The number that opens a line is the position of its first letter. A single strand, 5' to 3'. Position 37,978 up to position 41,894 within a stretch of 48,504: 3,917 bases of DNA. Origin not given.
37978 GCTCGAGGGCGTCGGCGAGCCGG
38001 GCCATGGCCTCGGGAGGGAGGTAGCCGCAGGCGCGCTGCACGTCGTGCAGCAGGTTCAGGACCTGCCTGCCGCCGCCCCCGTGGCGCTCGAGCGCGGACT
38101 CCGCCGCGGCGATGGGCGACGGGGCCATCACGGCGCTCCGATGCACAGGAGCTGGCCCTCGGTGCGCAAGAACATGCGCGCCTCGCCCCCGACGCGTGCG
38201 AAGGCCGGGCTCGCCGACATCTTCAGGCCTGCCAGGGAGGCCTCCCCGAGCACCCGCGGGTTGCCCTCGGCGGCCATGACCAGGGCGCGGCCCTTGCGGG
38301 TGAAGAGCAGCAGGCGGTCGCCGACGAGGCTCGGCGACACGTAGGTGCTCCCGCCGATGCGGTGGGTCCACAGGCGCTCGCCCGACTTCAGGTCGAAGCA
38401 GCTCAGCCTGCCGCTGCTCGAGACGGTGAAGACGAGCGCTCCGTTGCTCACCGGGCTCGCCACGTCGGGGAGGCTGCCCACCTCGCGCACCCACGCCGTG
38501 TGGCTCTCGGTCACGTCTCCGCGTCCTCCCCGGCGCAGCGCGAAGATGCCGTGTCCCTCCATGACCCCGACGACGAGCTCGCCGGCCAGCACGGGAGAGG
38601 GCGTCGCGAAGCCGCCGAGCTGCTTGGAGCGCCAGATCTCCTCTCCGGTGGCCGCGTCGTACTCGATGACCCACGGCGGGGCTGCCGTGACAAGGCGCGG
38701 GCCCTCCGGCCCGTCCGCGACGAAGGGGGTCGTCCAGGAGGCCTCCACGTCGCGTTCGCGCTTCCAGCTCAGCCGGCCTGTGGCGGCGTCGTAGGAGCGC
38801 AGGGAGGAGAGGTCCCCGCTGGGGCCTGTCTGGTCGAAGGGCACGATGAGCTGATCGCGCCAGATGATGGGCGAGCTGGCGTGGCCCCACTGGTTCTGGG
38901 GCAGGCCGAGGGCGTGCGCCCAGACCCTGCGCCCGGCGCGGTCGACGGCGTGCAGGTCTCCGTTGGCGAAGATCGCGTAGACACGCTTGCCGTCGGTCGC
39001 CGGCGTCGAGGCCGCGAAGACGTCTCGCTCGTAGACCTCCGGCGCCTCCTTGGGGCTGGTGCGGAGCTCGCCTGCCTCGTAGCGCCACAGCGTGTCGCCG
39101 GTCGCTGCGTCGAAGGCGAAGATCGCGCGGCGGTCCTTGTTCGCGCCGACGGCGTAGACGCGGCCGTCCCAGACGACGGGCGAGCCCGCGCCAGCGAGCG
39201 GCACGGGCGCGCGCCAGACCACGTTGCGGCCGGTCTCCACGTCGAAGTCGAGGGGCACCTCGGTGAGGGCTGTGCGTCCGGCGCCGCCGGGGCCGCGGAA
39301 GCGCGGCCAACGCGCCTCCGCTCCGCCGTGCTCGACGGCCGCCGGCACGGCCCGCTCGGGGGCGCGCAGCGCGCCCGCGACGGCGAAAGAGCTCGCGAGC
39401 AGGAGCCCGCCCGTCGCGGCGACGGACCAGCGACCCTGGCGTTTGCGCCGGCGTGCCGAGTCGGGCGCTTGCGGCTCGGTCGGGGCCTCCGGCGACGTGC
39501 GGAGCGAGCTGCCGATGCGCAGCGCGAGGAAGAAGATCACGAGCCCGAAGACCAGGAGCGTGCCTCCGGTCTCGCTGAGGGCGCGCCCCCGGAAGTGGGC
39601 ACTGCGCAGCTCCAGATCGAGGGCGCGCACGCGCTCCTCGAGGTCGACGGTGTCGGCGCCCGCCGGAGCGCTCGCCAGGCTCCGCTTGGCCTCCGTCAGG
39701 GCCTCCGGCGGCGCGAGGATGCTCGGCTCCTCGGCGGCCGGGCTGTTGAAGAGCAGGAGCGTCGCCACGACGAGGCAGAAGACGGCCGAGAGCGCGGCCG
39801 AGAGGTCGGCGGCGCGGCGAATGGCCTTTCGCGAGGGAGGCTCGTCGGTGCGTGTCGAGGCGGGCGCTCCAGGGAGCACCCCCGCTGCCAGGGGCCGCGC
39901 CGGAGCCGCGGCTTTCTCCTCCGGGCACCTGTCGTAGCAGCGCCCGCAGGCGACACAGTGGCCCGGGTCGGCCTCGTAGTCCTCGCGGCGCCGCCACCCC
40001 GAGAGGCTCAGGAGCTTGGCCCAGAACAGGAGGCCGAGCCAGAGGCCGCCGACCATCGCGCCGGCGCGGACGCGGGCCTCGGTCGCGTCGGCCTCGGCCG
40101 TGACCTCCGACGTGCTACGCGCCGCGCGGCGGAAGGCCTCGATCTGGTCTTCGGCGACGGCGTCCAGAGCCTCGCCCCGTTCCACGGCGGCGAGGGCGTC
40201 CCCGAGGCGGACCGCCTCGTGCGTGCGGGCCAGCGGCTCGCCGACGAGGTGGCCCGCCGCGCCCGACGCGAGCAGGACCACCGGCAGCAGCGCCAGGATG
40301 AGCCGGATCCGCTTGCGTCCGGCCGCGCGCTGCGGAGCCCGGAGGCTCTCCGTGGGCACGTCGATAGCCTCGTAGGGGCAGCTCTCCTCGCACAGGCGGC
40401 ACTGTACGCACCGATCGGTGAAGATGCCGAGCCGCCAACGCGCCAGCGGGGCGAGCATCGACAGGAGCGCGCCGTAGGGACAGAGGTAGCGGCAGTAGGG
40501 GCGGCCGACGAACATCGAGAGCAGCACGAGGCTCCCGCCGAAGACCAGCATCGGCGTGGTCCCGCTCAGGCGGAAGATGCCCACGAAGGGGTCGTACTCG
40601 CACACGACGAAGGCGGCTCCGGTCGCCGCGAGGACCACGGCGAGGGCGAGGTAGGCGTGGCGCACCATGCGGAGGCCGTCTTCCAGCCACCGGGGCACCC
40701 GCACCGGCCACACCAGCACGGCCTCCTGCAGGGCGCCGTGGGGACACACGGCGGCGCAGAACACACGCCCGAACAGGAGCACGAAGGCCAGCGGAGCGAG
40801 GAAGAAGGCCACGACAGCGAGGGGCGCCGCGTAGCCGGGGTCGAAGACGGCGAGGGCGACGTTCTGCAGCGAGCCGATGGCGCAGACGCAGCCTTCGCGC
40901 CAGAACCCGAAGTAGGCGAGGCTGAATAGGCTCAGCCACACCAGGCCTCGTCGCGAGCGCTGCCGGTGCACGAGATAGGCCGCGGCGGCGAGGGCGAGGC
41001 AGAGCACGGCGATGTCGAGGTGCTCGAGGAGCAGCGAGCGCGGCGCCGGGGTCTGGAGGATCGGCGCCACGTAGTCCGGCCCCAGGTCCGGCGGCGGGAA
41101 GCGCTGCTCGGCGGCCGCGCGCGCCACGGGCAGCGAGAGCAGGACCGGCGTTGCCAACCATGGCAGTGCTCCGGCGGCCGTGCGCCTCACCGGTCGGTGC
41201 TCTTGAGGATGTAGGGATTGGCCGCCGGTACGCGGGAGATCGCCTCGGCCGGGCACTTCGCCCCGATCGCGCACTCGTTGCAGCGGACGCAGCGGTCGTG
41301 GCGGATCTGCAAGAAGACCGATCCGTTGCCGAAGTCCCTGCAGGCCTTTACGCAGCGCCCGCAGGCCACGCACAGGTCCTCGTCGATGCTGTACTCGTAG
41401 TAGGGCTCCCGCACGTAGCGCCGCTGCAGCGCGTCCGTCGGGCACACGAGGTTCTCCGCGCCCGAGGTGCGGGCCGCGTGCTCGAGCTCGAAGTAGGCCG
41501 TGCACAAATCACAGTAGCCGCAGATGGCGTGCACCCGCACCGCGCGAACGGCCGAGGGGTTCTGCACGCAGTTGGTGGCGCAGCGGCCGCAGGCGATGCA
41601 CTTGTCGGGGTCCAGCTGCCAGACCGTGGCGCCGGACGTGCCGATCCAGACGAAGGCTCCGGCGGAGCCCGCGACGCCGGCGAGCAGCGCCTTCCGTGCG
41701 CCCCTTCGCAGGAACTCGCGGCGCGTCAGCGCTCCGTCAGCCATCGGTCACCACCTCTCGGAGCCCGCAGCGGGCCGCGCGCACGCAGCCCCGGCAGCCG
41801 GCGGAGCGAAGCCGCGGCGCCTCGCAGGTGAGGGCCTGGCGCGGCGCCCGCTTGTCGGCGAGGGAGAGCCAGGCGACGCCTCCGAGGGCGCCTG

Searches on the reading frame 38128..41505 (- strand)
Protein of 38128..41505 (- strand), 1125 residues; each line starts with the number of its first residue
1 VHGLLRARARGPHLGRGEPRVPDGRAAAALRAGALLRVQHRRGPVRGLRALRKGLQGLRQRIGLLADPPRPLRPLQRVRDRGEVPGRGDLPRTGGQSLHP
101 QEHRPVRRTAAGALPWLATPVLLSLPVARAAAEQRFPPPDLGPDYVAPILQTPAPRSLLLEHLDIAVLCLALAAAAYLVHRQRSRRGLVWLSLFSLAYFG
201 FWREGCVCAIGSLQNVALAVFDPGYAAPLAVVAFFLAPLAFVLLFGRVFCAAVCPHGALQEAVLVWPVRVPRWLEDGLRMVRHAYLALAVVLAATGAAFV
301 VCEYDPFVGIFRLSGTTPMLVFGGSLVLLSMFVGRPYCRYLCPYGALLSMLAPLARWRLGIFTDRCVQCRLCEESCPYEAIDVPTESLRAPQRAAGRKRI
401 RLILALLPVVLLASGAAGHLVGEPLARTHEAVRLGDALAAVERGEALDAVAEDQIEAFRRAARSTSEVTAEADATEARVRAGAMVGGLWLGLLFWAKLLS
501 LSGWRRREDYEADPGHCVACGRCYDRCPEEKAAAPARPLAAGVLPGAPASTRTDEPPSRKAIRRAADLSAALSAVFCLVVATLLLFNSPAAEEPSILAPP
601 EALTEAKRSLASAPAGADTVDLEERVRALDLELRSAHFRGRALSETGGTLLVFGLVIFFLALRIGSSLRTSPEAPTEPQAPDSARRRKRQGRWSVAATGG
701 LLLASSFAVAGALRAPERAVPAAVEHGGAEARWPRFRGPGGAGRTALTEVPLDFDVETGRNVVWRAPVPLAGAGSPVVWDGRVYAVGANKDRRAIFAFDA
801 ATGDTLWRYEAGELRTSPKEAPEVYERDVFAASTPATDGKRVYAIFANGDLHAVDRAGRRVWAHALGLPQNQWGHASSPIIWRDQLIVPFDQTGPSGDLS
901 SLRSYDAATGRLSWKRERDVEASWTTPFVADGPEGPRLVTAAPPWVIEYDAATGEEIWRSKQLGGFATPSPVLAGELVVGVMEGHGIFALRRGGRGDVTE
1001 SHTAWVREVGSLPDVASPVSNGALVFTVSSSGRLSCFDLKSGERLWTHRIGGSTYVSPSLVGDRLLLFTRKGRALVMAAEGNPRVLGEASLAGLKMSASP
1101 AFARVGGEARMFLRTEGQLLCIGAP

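Call 27: search_protein_families(library=pfam, proteins=[window:38128-41505:-])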
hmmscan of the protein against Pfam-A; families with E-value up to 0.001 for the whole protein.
window:38128-41505:- (1125 aa): 13 families
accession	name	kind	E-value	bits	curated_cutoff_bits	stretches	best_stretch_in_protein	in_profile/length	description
PF13360.13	PQQ_2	-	1.2e-28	100.8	27.6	3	755-871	49-151/233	Outer membrane protein assembly factor BamB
PF12801.12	Fer4_5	-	7.5e-14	51.9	22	2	229-269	3-43/48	4Fe-4S binding domain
PF01011.28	PQQ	-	3.9e-11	42.8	26.7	1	774-915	51-205/595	Glucose/ethanol/alcohol dehydrogenase, beta-propeller domain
PF00037.32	Fer4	-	4.9e-11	42.4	21.1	1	361-381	3-23/24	4Fe-4S binding domain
PF13570.13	Beta-prop_ACSF4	-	4e-10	40.1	133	1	902-1070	157-320/329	Beta-alanine-activating enzyme, beta-propeller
PF12838.12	Fer4_7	-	5.1e-08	33.7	27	0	505-529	26-50/52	4Fe-4S dicluster domain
PF13187.11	Fer4_9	-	1.1e-07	32.2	27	0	338-381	8-52/52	4Fe-4S dicluster domain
PF13237.11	Fer4_10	-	8.2e-07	29.3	25.5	0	512-532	4-25/53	4Fe-4S dicluster domain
PF13183.11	Fer4_8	-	2.4e-06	28.4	27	0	364-385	3-25/68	4Fe-4S dicluster domain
PF13484.11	Fer4_16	-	5.2e-06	27.6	30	0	365-390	1-26/66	4Fe-4S double cluster binding domain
PF12837.12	Fer4_6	-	2.3e-05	24.6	25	1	363-381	6-24/24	4Fe-4S binding domain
PF14697.11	Fer4_21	-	0.00025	21.5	35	0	360-382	35-58/59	4Fe-4S dicluster domain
PF25160.1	LdpA_Fe-S-bd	-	0.00098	19.3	27.6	0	338-383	9-45/49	LdpA Fe-S cluster-binding domain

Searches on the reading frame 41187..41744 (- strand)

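Call 29: search_protein_families(library=pfam, proteins=[window:41187-41744:-])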
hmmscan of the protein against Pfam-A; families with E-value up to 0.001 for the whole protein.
window:41187-41744:- (185 aa): 9 families
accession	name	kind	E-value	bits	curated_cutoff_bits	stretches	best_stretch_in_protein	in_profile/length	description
PF00037.32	Fer4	-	1.6e-12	47.1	21.1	2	119-135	2-18/24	4Fe-4S binding domain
PF12838.12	Fer4_7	-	4.9e-11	43.4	27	1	100-135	11-48/52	4Fe-4S dicluster domain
PF12837.12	Fer4_6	-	1e-09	38.3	25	1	120-135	4-19/24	4Fe-4S binding domain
PF14697.11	Fer4_21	-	2.8e-07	31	35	1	119-169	2-57/59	4Fe-4S dicluster domain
PF13237.11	Fer4_10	-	1e-06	29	25.5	0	119-135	3-19/53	4Fe-4S dicluster domain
PF12797.12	Fer4_2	-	1.9e-06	27.9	24.5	1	119-135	4-20/22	4Fe-4S binding domain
PF13187.11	Fer4_9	-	2.7e-05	24.5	27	0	38-62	22-50/52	4Fe-4S dicluster domain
PF25160.1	LdpA_Fe-S-bd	-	0.00051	20.2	27.6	1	100-135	12-38/49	LdpA Fe-S cluster-binding domain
PF13534.11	Fer4_17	-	0.00097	20.1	22.2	0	43-61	40-58/61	4Fe-4S dicluster domain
